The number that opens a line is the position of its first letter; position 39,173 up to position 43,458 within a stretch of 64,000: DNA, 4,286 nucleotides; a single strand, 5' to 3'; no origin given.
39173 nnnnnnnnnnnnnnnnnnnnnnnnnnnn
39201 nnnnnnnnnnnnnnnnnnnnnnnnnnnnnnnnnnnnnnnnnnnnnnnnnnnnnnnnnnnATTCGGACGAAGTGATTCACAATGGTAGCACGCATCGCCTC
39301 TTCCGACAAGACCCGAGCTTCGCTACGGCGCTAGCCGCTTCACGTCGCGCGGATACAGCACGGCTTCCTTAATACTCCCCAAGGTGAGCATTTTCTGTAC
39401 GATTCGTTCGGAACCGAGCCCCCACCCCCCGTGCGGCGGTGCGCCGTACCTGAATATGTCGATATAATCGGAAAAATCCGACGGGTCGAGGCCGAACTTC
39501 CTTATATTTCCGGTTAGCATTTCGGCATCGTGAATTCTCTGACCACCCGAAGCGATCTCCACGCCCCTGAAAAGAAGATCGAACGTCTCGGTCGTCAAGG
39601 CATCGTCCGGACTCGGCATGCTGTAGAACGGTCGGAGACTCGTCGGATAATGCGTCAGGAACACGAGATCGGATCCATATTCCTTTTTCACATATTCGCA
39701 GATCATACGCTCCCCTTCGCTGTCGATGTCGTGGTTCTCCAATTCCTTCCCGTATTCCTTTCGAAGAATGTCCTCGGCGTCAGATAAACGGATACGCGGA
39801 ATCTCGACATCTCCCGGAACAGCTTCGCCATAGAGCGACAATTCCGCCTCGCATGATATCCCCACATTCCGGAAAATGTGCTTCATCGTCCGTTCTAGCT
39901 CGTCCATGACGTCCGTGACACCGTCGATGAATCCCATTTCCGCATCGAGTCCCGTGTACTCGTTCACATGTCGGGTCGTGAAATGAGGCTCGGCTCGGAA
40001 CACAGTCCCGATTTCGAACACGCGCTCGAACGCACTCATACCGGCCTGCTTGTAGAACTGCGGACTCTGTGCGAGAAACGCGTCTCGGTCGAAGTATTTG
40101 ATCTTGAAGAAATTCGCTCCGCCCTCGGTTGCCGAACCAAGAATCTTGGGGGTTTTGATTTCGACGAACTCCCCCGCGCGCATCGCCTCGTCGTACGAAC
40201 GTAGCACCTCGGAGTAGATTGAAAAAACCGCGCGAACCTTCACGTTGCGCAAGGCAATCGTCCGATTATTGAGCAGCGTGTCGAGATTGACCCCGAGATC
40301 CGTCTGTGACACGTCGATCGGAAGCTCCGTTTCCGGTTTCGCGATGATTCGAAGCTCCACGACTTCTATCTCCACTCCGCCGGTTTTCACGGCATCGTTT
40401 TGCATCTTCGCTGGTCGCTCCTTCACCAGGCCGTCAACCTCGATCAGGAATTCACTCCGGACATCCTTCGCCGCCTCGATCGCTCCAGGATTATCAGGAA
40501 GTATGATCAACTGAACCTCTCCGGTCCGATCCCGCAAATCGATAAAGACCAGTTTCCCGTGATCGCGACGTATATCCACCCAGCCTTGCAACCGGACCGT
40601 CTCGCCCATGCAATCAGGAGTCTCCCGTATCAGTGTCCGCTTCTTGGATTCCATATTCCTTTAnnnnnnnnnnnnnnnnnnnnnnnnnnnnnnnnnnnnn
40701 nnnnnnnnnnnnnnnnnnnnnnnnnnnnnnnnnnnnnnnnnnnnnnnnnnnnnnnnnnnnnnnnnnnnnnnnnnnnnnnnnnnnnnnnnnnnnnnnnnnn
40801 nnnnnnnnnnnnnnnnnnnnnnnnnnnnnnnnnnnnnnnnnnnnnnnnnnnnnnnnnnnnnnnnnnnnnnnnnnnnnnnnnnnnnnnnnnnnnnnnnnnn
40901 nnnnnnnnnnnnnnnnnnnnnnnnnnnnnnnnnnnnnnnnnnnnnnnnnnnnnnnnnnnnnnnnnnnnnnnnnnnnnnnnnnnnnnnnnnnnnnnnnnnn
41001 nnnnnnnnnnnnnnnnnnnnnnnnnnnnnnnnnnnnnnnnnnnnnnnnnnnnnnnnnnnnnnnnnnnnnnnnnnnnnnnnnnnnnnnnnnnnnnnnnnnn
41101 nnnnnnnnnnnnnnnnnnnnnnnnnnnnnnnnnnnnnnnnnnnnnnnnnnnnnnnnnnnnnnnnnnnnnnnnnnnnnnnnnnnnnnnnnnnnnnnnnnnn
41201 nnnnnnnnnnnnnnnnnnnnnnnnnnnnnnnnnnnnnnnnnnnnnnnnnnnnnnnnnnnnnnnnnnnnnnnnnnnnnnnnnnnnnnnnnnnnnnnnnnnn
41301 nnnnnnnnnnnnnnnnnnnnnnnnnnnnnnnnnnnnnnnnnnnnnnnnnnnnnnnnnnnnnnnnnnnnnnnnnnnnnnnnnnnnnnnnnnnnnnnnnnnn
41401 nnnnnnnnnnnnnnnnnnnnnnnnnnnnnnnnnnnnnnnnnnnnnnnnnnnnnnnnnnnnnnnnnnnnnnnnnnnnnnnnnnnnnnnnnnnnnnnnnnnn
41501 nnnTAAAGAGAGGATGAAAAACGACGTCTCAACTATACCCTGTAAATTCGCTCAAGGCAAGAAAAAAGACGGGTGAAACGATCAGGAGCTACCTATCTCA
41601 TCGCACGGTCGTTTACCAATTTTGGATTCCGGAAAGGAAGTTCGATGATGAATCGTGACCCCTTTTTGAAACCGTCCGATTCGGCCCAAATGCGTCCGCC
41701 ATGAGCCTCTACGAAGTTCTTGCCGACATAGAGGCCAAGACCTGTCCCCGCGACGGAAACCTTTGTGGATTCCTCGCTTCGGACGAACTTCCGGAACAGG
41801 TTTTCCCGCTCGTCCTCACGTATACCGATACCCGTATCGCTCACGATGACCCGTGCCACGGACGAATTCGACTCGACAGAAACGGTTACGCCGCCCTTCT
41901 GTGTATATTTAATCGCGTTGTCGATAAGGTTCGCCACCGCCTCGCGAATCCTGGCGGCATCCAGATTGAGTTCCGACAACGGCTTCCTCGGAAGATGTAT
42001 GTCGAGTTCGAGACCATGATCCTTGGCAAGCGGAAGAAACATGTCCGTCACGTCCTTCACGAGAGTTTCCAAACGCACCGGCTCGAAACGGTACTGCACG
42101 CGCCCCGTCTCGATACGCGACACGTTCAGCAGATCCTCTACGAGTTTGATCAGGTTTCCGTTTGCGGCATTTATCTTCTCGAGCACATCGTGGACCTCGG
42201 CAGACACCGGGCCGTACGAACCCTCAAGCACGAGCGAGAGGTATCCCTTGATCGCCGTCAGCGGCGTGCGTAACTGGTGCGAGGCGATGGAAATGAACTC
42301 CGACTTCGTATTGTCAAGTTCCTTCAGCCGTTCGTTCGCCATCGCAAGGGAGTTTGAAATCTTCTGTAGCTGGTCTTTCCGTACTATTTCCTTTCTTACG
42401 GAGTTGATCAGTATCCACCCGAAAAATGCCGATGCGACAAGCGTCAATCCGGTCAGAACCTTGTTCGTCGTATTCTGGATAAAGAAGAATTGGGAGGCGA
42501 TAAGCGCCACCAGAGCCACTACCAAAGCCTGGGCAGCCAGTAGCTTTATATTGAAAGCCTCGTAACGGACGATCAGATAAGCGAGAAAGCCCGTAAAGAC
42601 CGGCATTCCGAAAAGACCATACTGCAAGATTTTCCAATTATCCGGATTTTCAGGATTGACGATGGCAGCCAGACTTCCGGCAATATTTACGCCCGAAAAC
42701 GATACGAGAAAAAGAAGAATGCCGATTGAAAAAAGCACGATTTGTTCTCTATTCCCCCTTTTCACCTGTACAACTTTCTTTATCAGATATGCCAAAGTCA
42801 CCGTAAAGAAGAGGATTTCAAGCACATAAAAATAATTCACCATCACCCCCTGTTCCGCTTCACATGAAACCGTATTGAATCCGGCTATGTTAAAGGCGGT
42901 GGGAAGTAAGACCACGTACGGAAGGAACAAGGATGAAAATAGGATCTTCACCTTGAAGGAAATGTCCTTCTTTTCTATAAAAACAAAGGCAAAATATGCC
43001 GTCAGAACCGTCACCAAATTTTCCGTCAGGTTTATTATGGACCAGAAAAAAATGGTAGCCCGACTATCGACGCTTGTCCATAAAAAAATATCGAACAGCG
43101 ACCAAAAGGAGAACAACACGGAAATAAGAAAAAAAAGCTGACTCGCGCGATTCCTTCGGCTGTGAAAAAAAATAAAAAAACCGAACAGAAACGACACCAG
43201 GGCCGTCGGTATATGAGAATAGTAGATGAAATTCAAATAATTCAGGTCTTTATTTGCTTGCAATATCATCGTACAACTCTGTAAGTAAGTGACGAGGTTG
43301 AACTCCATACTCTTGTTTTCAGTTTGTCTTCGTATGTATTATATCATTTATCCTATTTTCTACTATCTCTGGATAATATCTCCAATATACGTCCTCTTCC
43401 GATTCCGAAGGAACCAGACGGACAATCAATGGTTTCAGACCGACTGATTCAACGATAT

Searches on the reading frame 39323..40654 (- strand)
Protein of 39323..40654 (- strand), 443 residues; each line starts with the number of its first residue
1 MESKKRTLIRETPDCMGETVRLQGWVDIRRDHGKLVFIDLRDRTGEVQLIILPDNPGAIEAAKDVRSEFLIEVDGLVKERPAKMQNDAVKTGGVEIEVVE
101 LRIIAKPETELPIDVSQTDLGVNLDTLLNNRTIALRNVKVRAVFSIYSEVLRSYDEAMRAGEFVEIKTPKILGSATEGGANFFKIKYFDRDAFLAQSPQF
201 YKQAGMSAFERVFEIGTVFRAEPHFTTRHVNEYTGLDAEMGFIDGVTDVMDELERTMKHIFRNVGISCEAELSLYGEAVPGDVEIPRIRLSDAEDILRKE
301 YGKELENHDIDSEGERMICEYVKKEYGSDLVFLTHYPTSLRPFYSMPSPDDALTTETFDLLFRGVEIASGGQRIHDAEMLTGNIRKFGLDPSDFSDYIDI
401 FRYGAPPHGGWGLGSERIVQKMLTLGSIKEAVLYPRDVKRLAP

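Call 30: search_protein_families(library=pfam, proteins=[window:39323-40654:-], max_evalue=0.00001)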
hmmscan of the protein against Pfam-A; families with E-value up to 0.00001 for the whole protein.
window:39323-40654:- (443 aa): 2 families
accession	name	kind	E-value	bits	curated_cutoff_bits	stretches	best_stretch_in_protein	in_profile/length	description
PF00152.25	tRNA-synt_2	-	2e-77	260.7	25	1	125-437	3-307/308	tRNA synthetases class II (D, K and N)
PF01336.31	tRNA_anti-codon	-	1.5e-12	47.7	27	1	20-102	1-73/75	OB-fold nucleic acid binding domain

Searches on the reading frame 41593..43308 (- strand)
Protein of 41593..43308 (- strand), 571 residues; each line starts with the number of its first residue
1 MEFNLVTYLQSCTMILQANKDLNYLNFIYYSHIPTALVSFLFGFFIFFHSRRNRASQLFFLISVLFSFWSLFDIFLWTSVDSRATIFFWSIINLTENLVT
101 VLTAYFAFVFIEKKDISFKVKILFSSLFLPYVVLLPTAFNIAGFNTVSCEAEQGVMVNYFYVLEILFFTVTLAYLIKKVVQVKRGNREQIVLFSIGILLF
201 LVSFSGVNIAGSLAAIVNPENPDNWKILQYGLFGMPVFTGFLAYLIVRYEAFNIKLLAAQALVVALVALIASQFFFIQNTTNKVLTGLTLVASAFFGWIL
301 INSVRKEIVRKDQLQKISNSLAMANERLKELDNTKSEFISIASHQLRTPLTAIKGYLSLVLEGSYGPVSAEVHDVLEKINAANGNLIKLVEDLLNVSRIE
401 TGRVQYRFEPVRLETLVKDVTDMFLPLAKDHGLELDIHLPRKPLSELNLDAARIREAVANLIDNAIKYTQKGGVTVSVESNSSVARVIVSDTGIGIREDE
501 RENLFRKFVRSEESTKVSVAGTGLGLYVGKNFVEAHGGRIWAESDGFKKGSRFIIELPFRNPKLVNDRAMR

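Call 30: search_protein_families(library=pfam, proteins=[window:41593-43308:-], max_evalue=0.00001)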
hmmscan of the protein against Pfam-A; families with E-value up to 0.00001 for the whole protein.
window:41593-43308:- (571 aa): 3 families
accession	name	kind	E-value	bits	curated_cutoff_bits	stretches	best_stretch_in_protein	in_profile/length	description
PF02518.31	HATPase_c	-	2.6e-26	92.7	26.4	1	450-560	2-110/111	Histidine kinase-, DNA gyrase B-, and HSP90-like ATPase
PF00512.31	HisKA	-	1.9e-16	60.3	26.9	1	335-402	2-66/66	His Kinase A (phospho-acceptor) domain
PF16927.11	HisKA_7TM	-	2.7e-06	27.8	28.6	1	35-254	5-222/224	N-terminal 7TM region of histidine kinase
